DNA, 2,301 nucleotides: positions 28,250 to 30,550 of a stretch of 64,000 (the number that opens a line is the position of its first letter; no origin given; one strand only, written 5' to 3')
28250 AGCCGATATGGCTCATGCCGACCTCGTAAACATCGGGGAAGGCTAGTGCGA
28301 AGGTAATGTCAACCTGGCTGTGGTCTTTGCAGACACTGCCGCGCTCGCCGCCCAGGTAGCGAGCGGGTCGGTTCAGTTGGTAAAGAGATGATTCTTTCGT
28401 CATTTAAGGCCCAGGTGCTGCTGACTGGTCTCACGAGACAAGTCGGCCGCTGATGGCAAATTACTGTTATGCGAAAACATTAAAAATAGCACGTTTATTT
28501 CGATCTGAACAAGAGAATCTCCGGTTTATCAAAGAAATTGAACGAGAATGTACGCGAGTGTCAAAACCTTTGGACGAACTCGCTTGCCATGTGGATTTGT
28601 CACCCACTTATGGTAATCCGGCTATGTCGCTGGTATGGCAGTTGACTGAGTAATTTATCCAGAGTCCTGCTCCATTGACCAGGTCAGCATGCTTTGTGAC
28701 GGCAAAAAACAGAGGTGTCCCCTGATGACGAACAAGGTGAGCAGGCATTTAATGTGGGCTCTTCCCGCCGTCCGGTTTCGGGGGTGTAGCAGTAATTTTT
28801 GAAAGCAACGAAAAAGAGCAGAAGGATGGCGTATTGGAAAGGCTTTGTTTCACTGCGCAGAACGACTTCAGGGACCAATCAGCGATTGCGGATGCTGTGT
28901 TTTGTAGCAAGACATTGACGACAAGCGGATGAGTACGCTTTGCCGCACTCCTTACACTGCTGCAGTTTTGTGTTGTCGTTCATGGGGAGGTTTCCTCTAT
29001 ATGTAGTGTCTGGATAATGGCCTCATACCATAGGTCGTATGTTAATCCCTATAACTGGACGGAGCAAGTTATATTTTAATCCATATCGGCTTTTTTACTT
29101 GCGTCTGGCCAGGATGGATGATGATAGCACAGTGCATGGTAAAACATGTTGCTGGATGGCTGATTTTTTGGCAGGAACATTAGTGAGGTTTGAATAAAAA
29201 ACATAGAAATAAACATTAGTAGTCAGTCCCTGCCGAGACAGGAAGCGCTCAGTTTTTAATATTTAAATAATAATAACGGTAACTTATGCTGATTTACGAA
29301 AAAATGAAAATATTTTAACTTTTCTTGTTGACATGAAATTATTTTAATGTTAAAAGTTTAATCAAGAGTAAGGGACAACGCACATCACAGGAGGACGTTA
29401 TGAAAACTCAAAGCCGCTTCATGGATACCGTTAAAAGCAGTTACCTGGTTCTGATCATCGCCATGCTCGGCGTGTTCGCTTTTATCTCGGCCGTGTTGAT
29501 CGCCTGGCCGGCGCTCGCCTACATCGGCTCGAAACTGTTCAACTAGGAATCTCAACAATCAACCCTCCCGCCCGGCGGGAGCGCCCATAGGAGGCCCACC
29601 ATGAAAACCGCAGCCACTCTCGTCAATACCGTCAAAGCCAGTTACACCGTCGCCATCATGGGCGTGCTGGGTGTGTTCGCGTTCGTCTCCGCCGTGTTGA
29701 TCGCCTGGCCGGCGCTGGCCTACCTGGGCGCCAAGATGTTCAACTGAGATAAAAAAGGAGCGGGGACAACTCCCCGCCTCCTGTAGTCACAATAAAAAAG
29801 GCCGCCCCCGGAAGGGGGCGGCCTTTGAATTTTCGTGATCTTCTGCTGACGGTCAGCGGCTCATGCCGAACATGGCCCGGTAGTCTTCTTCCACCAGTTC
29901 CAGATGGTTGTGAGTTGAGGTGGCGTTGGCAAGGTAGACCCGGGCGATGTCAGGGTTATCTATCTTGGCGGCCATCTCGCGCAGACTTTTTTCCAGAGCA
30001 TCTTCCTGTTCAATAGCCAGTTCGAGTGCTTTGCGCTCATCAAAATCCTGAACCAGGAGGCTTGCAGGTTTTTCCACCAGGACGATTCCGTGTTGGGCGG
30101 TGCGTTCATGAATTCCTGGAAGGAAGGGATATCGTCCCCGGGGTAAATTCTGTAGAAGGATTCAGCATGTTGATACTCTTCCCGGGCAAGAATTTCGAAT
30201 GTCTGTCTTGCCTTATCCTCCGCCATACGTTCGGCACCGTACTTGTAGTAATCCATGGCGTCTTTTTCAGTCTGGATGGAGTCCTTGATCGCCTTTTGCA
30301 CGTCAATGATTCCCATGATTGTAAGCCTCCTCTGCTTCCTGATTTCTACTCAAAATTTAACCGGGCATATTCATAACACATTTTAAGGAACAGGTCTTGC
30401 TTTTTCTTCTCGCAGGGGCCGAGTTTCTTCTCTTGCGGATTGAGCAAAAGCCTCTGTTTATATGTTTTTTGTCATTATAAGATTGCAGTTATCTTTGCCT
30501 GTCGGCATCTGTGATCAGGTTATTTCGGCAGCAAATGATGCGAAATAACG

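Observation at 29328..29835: Self-contained transcription unit encoding two tandem paralogous 48-aa single-TM peptides of no recognised family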

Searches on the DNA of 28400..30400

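Call 8: search_rna_families(source=window, start=28400, end=30400, threshold=evalue, max_evalue=1)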
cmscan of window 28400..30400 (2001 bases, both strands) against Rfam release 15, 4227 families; matches with E-value up to 1: 8.
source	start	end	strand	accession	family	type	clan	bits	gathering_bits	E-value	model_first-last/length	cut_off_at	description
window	29779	29871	-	RF00598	SNORA76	Gene; snRNA; snoRNA; HACA-box;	CL00034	30.4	37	0.0097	1-132/132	no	Small nucleolar RNA SNORA76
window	29793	29860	-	RF02869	ncS025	Gene; sRNA;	-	26.4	46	0.05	1-85/85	no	Burkholderia sRNA 25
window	29750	29825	+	RF01867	CC2171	Gene; sRNA;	-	23.5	75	0.02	1-159/159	no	caulobacter sRNA CC2171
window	29752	29833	+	RF00506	Thr_leader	Cis-reg; leader;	-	21.6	55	0.41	1-118/118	no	Threonine operon leader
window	29704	29830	+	RF02867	ncS011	Gene; sRNA;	-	20.8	48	0.012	1-207/207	no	Burkholderia sRNA 11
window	29793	29935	-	RF00506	Thr_leader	Cis-reg; leader;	-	20.2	55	0.87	1-118/118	no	Threonine operon leader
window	29795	29907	-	RF02552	RcsR1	Gene; sRNA;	-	19.5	60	0.59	1-96/96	no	RcsR1 sRNA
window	29796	29830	+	RF00382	DnaX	Cis-reg; frameshift_element;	-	18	35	0.59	31-65/65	no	DnaX ribosomal frameshifting element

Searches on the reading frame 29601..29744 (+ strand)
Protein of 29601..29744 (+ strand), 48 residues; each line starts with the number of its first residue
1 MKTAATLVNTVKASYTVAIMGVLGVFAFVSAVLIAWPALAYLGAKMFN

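Call 3: search_protein_families(library=pfam, proteins=[window:29601-29744:+], max_evalue=10)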
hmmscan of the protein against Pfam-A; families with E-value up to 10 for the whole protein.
seq(48 aa): 0 families

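Call 4: search_protein_families(library=ncbifam, proteins=[window:29601-29744:+], max_evalue=10)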
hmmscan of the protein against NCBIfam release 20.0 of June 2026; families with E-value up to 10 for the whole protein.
seq(48 aa): 0 families

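Call 6: find_homologous_proteins(query=window:29601-29744:+, max_evalue=0.01)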
Query seq(48 aa) (48 aa): 299 proteins with E <= 0.01 among 299 candidates; the best 120 are listed.
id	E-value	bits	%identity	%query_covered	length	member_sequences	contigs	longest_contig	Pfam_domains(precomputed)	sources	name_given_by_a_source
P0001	4.0e-21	90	100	100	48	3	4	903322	-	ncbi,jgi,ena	jgi:hypothetical protein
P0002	1.2e-19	85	94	100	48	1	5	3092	-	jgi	jgi:hypothetical protein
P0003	1.5e-19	85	92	100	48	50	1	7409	-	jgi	-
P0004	1.5e-19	85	88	100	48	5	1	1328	-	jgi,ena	-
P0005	1.8e-19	85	90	100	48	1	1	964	-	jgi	jgi:hypothetical protein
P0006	2.9e-19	84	90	100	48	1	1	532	-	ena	-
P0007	3.0e-19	84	90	100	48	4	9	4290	-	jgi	-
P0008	4.1e-19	84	90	100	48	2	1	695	-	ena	-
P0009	5.2e-19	83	90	100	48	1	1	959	-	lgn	-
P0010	8.1e-19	83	85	100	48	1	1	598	-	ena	-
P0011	8.7e-19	83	90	100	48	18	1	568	-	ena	-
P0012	9.7e-19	83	85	100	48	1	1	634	-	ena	-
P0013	9.8e-19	83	88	100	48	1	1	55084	-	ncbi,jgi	-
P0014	1.0e-18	82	88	100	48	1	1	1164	-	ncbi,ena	-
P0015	1.8e-18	82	88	100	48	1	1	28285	-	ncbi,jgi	-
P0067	1.4e-17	79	77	100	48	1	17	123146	-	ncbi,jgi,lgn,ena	jgi:hypothetical protein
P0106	5.4e-17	77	85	100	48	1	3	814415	-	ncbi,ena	-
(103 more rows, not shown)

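Call 11: find_encoding_contigs(protein=P0001, flank=6000, max_places=4)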
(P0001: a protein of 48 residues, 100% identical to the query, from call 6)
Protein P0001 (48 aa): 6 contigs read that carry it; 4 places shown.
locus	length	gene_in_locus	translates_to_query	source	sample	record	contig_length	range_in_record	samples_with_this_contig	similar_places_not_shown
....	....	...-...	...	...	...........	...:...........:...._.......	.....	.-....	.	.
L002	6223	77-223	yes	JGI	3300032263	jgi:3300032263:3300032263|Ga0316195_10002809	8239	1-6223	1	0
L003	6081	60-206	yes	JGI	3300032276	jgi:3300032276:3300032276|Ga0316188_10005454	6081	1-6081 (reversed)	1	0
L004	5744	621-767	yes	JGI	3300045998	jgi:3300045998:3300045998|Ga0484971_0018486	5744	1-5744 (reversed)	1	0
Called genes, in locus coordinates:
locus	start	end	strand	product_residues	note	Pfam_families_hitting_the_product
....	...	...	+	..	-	-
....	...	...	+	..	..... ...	-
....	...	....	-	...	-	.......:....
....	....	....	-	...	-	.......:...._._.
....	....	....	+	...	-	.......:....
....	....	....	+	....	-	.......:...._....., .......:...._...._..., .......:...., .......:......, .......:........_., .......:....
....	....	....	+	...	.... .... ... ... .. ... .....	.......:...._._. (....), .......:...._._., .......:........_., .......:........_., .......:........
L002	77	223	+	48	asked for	-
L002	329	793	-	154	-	PF02915:Rubrerythrin (weak)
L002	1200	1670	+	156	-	-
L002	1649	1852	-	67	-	-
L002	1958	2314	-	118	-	PF07238:PilZ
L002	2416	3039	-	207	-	PF00293:NUDIX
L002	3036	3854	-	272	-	PF05762:VWA_CoxE, PF27098:Rv0959_3rd, PF00092:VWA, PF13519:VWA_2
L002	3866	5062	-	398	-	PF01078:Mg_chelatase, PF07728:AAA_5 (weak), PF17863:AAA_lid_2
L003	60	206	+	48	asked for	-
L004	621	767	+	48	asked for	-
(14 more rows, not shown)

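Call 13: find_encoding_contigs(protein=P0106, flank=8000, max_places=4)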
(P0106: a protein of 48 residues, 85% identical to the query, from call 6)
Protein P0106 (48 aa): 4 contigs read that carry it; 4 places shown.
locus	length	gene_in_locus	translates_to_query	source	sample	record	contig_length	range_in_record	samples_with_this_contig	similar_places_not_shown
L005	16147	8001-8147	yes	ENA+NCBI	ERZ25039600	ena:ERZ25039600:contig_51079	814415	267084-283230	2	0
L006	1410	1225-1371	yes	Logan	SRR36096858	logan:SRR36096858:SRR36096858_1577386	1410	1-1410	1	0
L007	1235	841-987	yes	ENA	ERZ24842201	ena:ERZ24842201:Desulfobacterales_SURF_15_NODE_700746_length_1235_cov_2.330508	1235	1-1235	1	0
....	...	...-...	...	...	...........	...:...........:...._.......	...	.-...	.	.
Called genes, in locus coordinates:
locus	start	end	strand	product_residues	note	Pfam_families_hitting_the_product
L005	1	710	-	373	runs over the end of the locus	PF00696:AA_kinase, PF01472:PUA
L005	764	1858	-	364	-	PF01018:GTP1_OBG, PF01926:MMR_HSR1, PF02421:FeoB_N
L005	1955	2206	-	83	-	PF01016:Ribosomal_L27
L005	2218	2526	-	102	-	PF00829:Ribosomal_L21p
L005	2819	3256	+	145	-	-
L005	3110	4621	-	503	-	PF10150:RNase_E_G, PF20833:RNase_E_G_Thio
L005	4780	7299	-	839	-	PF19864:Radical_SAM_N2, PF04055:Radical_SAM, PF10105:DUF2344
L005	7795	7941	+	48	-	-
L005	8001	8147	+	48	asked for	-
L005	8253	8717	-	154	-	PF02915:Rubrerythrin (faint)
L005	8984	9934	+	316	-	PF13487:HD_5, PF01966:HD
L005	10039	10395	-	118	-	PF07238:PilZ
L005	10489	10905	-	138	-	PF00293:NUDIX (weak)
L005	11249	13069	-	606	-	PF00654:Voltage_CLC, PF00571:CBS (faint)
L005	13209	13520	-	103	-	-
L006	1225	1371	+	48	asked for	-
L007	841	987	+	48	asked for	-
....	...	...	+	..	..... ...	-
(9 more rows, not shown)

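Call 14: find_encoding_contigs(protein=P0067, flank=8000, max_places=5)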
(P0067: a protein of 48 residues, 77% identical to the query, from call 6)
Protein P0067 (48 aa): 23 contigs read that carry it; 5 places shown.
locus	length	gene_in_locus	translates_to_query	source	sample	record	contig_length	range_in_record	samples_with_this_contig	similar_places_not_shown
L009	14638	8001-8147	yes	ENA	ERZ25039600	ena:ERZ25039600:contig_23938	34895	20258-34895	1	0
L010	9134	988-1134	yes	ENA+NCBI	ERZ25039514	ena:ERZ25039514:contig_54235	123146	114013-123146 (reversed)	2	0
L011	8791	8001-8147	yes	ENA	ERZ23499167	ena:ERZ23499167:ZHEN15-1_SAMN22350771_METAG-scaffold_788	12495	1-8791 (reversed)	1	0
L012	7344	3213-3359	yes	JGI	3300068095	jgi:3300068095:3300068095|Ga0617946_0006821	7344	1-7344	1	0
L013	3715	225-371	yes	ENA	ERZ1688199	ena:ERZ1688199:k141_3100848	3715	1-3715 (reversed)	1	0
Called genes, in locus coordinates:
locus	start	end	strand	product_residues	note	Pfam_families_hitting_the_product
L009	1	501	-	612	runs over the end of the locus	PF20695:UbiD_N, PF01977:UbiD, PF20696:UbiD_C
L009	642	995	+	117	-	-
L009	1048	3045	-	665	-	PF00270:DEAD (weak), PF04851:ResIII, PF17757:UvrB_inter, PF27431:UvrB_3rd, PF00271:Helicase_C, PF12344:UvrB, PF02151:UVR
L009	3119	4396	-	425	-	PF01551:Peptidase_M23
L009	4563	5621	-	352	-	PF08240:ADH_N, PF02826:2-Hacid_dh_C (weak), PF00107:ADH_zinc_N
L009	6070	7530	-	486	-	PF03264:Cytochrom_NNT (faint), PF14522:Cytochrome_C7 (faint)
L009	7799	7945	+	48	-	-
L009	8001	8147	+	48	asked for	-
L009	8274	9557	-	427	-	PF03916:NrfD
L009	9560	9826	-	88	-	PF13247:Fer4_11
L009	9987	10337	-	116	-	PF12797:Fer4_2 (weak)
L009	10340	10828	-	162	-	PF14522:Cytochrome_C7 (faint), PF14537:Cytochrom_c3_2 (weak)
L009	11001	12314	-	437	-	PF03916:NrfD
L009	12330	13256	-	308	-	PF12838:Fer4_7 (weak), PF13247:Fer4_11, PF13187:Fer4_9 (weak), PF00037:Fer4, PF12797:Fer4_2 (weak), PF12837:Fer4_6 (weak), PF12838:Fer4_7, PF13187:Fer4_9 (weak), +6 more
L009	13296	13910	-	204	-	PF22113:Mtrc-MtrF_II-IV_dom (faint), PF09699:Paired_CXXCH_1 (faint), PF14522:Cytochrome_C7 (faint)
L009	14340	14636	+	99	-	?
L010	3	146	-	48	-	?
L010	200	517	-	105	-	-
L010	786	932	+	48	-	-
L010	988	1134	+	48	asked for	-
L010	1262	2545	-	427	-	PF03916:NrfD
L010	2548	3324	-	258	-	PF12797:Fer4_2 (weak), PF12838:Fer4_7 (weak), PF13237:Fer4_10, PF13247:Fer4_11, PF13187:Fer4_9 (weak), PF12797:Fer4_2 (weak), PF00037:Fer4, PF12838:Fer4_7, +7 more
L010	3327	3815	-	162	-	PF14522:Cytochrome_C7 (faint), PF14537:Cytochrom_c3_2 (weak)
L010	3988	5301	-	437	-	PF03916:NrfD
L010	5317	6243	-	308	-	PF12838:Fer4_7 (weak), PF13247:Fer4_11, PF13187:Fer4_9 (weak), PF00037:Fer4, PF12797:Fer4_2 (weak), PF12837:Fer4_6 (weak), PF12838:Fer4_7, PF13187:Fer4_9 (weak), +7 more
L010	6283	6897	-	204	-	PF22113:Mtrc-MtrF_II-IV_dom (faint), PF09699:Paired_CXXCH_1 (faint), PF14522:Cytochrome_C7 (faint)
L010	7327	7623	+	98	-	-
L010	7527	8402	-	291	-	-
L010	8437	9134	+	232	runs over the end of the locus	PF10101:DUF2339 (weak)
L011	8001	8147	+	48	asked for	-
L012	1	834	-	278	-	?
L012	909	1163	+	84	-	-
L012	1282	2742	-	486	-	PF03264:Cytochrom_NNT (faint), PF14522:Cytochrome_C7 (faint)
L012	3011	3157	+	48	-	-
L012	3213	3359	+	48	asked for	-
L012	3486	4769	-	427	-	PF03916:NrfD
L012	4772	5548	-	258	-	PF12797:Fer4_2 (weak), PF12838:Fer4_7, PF13237:Fer4_10, PF13247:Fer4_11, PF13187:Fer4_9 (weak), PF12797:Fer4_2 (weak), PF00037:Fer4, PF12838:Fer4_7, +8 more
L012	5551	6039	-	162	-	PF14522:Cytochrome_C7 (faint), PF14537:Cytochrom_c3_2 (weak)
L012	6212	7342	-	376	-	?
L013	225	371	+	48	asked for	-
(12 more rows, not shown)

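Call 21: search_protein_families(library=phrogs, proteins=[window:29601-29744:+], max_evalue=10)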
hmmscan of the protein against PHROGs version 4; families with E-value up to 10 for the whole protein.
seq(48 aa): 1 family
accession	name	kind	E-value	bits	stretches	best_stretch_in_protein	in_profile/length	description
phrog_16830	-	unknown function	0.34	12.3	1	2-36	64-98/109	-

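Call 22: search_protein_families(library=padloc, proteins=[window:29601-29744:+], max_evalue=10)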
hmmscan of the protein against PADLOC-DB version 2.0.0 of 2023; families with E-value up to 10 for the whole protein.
seq(48 aa): 0 families

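Call 36: search_protein_families(library=ncbifam, proteins=[L009:6073-7530:-, L010:1265-2545:-, L012:4775-5548:-, L009:10327-10818:-], max_evalue=0.001)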
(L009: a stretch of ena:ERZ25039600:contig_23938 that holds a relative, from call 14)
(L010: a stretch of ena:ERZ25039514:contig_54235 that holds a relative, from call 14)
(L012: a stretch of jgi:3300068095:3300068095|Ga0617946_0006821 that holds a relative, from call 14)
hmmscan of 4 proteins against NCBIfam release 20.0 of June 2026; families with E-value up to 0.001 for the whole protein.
L009:6073-7530:- (486 aa): 1 family
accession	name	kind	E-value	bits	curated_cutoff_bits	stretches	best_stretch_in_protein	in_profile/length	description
TIGR03153.1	cytochr_NrfH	equivalog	8.6e-16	58.2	134.2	1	111-218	2-110/138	cytochrome c nitrite reductase small subunit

L010:1265-2545:- (427 aa): 3 families
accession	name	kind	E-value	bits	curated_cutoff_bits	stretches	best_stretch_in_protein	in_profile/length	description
TIGR03148.1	cyt_nit_nrfD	equivalog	9.8e-11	41.5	347.6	1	26-239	8-203/316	cytochrome c nitrite reductase subunit NrfD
NF045798.1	DsrP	equivalog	2.9e-08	33.5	350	1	169-244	142-217/346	sulfate reduction electron transfer complex DsrMKJOP subunit DsrP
NF041784.1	mnquin_red_QrcD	equivalog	8.7e-05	22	570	0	24-423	51-404/408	menaquinone reductase integral membrane subunit QrcD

L012:4775-5548:- (258 aa): 62 families (the best 25 are shown)
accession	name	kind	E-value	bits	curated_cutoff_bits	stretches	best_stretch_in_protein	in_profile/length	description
NF011569.0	PRK14993.1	equivalog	1.3e-52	178.7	416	2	124-254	93-225/244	tetrathionate reductase subunit TtrB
NF045797.1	DsrO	equivalog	5.5e-50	170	200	2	122-251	94-234/235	sulfate reduction electron transfer complex DsrMKJOP subunit DsrO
NF041715.1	arsenate_red_ArrB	equivalog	7.2e-39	133.7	450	3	125-177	51-103/233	arsenate respiratory reductase iron-sulfur subunit ArrB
TIGR03149.1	cyt_nit_nrfC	equivalog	2.2e-38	131.8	377.6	2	126-252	89-217/225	cytochrome c nitrite reductase Fe-S protein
TIGR03478.1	DMSO_red_II_bet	subfamily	5.5e-35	120.8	480.7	1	124-251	124-253/321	DMSO reductase family type II enzyme, iron-sulfur subunit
TIGR02951.1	DMSO_dmsB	equivalog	2.2e-34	118.8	214.1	1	124-221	57-155/161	DMSO/selenate family reductase complex B subunit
NF042979.1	EthbenzDh_ebdB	equivalog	2.5e-31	108.8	740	1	125-252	147-276/354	ethylbenzene dehydrogenase subunit beta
NF008134.0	PRK10882.1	equivalog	1e-29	103.7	263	1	1-216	2-205/329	hydrogenase 2 operon protein HybA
NF045715.1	sulf_resp_HmcB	equivalog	1.9e-28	99.5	420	1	122-221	98-200/307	sulfate respiration complex iron-sulfur protein HmcB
NF041782.1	mnquin_red_QrcC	equivalog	9.6e-27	94.2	400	3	124-181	58-119/239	menaquinone reductase iron-sulfur cluster-binding subunit QrcC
TIGR01582.1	FDH-beta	equivalog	1.9e-23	83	334.7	1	39-228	20-191/283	formate dehydrogenase subunit beta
NF038355.1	FDH3_beta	equivalog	9.7e-22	77.9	240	1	130-193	53-121/180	formate dehydrogenase FDH3 subunit beta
TIGR01660.1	narH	equivalog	1.3e-21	76.6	524.05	1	125-210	177-263/492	nitrate reductase subunit beta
NF007382.0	PRK09898.1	equivalog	6.7e-20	71.5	213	1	122-223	114-207/208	ferredoxin-like protein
NF045766.1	PhenlGlyoxDHPadI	equivalog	4.3e-13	48.8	700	1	127-219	51-138/443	NADH-dependent phenylglyoxylate dehydrogenase subunit beta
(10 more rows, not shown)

L009:10327-10818:- (164 aa): 0 families
